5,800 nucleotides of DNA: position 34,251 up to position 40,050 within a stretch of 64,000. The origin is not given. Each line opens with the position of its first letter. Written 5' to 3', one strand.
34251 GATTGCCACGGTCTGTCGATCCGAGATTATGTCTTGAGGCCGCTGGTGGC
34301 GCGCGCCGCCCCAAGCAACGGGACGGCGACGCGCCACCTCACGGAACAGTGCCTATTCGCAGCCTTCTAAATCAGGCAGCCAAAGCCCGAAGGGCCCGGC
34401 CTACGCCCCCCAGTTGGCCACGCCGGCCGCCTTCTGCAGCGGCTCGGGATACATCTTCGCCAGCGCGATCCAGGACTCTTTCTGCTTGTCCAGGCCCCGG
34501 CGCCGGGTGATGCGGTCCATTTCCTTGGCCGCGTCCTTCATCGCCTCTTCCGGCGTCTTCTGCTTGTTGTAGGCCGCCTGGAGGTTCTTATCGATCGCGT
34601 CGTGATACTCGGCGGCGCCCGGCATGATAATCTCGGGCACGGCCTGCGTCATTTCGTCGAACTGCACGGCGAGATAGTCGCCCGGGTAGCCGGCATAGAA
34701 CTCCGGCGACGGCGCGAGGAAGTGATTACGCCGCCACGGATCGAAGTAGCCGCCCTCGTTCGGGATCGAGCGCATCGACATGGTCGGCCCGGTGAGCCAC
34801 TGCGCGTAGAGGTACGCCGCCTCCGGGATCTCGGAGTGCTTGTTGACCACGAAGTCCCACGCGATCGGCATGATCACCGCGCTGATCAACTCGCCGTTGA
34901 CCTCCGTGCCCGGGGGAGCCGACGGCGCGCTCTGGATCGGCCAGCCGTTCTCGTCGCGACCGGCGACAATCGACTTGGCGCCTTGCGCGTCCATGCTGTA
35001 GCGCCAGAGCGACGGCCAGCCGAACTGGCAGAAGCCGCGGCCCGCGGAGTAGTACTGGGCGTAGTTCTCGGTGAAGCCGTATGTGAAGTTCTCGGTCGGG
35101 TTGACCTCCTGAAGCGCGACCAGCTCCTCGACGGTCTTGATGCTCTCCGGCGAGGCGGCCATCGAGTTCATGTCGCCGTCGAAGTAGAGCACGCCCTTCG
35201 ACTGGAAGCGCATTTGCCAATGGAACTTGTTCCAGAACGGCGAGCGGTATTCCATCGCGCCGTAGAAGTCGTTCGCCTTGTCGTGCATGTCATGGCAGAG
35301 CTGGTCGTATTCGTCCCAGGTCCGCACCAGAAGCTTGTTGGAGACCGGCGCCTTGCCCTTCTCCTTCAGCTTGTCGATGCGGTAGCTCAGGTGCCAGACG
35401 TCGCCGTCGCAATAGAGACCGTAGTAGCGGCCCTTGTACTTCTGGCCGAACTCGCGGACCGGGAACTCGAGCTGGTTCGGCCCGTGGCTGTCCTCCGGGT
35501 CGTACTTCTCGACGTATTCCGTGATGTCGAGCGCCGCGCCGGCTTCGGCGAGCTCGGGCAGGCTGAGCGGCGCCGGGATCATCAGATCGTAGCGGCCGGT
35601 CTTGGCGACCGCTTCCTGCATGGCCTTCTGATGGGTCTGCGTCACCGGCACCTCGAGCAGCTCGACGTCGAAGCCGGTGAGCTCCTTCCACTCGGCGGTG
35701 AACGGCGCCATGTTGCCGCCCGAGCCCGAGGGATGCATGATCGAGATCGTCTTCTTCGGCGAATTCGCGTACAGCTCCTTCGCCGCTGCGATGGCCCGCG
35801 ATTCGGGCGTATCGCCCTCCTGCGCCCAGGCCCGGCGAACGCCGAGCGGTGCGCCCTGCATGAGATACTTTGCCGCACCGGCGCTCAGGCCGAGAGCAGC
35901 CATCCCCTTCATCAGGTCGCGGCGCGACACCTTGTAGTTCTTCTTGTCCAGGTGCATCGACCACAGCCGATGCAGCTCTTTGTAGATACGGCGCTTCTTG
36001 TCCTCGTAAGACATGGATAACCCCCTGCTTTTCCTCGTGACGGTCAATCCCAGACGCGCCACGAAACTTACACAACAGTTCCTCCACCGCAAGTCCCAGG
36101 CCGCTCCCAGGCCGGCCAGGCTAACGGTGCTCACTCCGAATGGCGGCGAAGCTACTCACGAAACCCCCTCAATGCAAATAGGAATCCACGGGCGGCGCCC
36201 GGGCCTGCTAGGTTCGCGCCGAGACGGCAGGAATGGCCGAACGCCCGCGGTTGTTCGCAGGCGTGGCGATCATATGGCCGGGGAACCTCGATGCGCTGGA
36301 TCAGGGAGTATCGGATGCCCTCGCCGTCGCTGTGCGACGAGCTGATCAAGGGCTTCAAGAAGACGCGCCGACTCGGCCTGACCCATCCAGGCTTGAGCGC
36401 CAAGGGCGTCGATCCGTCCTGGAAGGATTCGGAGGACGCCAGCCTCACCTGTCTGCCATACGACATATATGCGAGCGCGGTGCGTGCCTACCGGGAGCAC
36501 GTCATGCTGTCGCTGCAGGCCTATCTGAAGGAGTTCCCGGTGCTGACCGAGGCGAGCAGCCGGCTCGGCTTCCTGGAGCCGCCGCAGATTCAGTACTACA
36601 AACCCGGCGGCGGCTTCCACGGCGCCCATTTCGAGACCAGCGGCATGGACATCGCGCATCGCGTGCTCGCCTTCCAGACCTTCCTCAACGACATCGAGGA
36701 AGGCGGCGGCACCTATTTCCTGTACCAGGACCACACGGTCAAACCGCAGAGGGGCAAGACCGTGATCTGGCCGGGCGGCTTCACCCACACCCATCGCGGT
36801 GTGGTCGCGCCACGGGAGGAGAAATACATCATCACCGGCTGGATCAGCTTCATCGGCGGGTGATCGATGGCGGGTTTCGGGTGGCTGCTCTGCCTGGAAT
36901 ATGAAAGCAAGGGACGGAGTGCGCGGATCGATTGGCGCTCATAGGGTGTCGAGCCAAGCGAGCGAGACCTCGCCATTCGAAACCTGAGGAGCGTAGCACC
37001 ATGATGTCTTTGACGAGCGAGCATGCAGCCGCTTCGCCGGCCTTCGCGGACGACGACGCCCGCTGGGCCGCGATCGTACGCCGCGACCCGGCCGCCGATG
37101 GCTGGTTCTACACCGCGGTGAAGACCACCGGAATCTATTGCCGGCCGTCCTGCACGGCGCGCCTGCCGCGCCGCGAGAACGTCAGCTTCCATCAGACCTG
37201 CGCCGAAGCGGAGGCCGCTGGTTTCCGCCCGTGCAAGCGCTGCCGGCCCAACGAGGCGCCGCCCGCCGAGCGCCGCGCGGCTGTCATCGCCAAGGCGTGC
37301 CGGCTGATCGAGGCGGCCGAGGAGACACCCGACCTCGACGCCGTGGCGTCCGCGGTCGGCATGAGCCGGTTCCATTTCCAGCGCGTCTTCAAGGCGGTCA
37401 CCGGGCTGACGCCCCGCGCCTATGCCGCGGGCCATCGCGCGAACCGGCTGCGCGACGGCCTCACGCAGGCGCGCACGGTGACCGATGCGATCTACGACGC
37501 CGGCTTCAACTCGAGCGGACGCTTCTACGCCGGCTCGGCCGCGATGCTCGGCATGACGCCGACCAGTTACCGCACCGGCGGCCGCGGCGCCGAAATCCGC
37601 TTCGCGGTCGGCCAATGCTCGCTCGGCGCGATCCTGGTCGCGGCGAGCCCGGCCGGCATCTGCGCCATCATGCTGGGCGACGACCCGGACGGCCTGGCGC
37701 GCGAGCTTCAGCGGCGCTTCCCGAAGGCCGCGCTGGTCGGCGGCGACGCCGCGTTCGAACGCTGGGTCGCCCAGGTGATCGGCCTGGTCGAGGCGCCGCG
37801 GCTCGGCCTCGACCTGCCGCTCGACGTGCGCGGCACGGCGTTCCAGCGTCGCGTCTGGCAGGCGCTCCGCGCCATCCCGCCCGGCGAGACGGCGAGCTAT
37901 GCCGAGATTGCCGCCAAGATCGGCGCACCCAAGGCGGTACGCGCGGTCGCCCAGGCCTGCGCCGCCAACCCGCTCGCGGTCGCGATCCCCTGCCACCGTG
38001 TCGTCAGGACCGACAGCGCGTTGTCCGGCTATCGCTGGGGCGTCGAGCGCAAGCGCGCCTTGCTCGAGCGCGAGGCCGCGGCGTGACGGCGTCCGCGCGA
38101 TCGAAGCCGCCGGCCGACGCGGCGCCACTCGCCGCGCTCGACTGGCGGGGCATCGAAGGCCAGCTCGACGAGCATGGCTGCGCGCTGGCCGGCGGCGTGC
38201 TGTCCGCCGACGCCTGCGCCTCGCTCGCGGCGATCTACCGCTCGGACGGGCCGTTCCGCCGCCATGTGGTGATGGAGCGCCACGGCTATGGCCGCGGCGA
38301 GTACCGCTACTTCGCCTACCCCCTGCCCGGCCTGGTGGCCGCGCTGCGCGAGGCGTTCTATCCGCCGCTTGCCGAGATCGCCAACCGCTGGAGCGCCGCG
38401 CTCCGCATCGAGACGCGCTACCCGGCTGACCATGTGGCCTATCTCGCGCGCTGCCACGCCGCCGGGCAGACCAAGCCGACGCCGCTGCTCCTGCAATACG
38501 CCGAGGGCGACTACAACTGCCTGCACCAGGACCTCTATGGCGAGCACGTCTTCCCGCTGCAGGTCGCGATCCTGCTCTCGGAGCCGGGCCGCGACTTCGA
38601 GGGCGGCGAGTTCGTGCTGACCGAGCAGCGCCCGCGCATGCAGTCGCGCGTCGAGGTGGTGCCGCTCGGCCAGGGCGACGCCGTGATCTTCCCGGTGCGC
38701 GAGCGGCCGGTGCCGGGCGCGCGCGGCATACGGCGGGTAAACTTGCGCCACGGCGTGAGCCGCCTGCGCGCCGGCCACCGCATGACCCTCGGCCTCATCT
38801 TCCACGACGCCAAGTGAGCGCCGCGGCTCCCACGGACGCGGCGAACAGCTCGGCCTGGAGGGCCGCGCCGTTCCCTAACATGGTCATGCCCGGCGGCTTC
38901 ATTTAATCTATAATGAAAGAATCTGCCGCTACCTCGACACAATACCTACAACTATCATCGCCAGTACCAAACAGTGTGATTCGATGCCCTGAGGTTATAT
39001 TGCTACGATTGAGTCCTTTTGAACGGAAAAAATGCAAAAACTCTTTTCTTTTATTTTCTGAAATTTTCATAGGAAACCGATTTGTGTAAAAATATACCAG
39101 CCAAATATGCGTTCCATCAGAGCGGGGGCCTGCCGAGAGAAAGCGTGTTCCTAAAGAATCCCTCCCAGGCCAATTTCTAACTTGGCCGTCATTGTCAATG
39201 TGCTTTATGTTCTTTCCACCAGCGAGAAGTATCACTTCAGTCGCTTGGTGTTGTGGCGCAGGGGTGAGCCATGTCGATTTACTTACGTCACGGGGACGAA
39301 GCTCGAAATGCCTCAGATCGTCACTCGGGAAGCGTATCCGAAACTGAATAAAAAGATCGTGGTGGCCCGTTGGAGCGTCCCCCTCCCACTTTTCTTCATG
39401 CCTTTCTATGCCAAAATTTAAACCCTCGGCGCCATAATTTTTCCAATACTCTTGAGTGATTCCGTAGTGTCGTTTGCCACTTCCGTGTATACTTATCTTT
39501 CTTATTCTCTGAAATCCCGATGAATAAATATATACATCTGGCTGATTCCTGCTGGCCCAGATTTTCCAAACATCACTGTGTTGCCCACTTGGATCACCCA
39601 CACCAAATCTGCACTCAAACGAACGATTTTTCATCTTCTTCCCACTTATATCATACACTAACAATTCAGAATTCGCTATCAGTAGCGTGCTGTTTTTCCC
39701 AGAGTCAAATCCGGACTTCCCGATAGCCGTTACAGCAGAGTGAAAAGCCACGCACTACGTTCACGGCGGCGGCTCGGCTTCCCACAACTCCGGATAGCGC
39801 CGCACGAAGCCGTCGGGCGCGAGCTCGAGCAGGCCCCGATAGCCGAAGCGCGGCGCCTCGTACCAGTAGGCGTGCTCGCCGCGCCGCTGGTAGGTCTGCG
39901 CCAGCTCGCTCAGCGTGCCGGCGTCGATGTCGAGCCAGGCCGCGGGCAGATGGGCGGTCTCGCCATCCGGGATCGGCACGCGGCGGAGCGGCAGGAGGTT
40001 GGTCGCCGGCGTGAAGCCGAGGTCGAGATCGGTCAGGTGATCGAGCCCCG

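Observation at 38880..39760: Low-GC ~0.85 kb insert carrying a single orphan ORF of unknown function (top candidate for something new)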

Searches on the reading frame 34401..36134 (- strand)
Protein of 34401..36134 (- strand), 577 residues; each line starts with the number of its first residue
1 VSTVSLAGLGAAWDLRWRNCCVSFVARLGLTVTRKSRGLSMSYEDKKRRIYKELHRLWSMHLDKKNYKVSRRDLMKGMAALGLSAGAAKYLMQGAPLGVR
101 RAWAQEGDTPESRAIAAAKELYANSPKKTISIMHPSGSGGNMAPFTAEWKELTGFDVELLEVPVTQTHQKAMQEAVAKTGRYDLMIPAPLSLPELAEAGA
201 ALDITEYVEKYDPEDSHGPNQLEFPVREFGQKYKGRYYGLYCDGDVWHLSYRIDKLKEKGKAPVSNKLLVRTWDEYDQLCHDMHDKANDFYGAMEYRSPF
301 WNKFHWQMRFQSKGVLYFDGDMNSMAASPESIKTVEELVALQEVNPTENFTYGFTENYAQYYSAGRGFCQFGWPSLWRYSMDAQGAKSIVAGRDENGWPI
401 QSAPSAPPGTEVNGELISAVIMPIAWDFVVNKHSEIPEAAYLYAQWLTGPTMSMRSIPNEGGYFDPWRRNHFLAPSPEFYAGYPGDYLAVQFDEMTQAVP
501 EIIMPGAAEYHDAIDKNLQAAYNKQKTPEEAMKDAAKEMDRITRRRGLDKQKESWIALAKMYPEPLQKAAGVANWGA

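Call 33: search_protein_families(library=pfam, proteins=[window:34401-36134:-], max_evalue=0.001)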
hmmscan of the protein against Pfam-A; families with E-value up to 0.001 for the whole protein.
window:34401-36134:- (577 aa): 1 family
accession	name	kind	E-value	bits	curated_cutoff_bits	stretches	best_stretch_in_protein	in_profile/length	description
PF01547.30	SBP_bac_1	-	1.1e-15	58.9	26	1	143-450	12-303/307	Bacterial extracellular solute-binding protein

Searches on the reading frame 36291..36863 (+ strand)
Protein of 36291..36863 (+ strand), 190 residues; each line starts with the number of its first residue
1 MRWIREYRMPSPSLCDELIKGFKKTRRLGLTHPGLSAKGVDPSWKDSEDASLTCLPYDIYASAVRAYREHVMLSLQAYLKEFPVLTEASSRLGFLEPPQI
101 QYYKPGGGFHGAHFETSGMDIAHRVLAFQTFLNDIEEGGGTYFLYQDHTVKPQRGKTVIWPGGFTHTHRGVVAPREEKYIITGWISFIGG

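Call 33: search_protein_families(library=pfam, proteins=[window:36291-36863:+], max_evalue=0.001)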
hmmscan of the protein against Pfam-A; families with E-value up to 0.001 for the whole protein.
window:36291-36863:+ (190 aa): 1 family
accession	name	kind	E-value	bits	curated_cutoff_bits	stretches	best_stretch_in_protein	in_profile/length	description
PF13640.12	2OG-FeII_Oxy_3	-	3.5e-09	37.9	27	1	99-185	2-97/98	2OG-Fe(II) oxygenase superfamily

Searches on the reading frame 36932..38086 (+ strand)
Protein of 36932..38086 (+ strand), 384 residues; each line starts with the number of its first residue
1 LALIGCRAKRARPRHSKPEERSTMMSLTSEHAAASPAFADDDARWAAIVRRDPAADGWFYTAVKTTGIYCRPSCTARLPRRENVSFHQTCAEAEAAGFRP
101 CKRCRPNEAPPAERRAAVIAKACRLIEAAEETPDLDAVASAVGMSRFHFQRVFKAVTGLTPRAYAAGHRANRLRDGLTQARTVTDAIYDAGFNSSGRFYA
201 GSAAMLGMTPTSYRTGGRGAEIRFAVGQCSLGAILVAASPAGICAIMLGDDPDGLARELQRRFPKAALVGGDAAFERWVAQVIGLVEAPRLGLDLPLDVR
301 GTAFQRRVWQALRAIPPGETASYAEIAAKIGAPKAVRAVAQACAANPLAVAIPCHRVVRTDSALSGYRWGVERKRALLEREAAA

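Call 33: search_protein_families(library=pfam, proteins=[window:36932-38086:+], max_evalue=0.001)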
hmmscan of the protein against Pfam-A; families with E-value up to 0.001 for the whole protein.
window:36932-38086:+ (384 aa): 4 families
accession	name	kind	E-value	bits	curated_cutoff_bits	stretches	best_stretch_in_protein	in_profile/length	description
PF01035.26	DNA_binding_1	-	1.6e-35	121.2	27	1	303-382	1-80/81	6-O-methylguanine DNA methyltransferase, DNA binding domain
PF02805.21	Ada_Zn_binding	-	1.4e-33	115.1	23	1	43-106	1-64/65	Metal binding domain of Ada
PF12833.13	HTH_18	-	2.9e-18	66.4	33.6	1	139-215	2-79/80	Helix-turn-helix domain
PF00165.29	HTH_AraC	-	2.9e-13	50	26.6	1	135-164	11-40/42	Bacterial regulatory helix-turn-helix proteins, AraC family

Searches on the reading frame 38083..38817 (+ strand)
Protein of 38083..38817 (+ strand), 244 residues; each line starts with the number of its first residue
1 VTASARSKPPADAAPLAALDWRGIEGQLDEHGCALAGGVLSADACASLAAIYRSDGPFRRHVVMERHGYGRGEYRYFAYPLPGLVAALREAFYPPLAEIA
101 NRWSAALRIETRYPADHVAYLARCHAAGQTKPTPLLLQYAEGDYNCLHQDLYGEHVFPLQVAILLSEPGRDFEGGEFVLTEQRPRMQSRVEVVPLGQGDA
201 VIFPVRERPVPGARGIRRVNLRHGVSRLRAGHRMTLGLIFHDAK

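Call 33: search_protein_families(library=pfam, proteins=[window:38083-38817:+], max_evalue=0.001)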
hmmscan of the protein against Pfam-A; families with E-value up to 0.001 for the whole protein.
window:38083-38817:+ (244 aa): 2 families
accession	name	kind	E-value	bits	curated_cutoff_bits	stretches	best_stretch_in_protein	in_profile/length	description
PF09859.15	Oxygenase-NA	-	1.4e-86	288.8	26.2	1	72-243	1-172/172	Oxygenase, catalysing oxidative methylation of damaged DNA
PF13640.12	2OG-FeII_Oxy_3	-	3.9e-05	24.9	27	1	137-240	4-97/98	2OG-Fe(II) oxygenase superfamily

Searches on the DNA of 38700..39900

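Call 74: search_rna_families(source=window, start=38700, end=39900, threshold=evalue, max_evalue=1)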
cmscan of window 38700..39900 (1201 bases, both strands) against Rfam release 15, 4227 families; matches with E-value up to 1: 1.
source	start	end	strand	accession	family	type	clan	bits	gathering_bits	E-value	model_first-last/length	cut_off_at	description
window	38706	38782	-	RF00897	mir-675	Gene; miRNA;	-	22.9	86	0.82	1-73/73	no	mir-675 microRNA precursor family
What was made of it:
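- Tried and rejected: Rfam found nothing in the block (call 74).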
